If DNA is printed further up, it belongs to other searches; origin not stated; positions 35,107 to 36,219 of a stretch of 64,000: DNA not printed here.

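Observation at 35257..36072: Small GTPase fused to a thioredoxin-fold domain whose CxxC is replaced by DAWS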

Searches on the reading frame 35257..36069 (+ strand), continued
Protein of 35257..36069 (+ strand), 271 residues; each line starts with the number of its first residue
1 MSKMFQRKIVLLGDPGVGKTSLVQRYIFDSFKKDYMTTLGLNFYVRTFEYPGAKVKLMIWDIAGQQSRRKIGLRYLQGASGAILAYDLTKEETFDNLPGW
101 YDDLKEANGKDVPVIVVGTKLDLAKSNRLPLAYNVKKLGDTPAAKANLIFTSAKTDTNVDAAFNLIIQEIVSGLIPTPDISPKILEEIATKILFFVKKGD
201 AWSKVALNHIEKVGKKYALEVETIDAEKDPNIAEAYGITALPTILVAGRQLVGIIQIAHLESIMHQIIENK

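Call 96: search_protein_families(library=padloc, proteins=[window:35257-36069:+], max_evalue=0.001)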
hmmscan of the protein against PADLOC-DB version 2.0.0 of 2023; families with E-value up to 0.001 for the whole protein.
window:35257-36069:+ (271 aa): 0 families
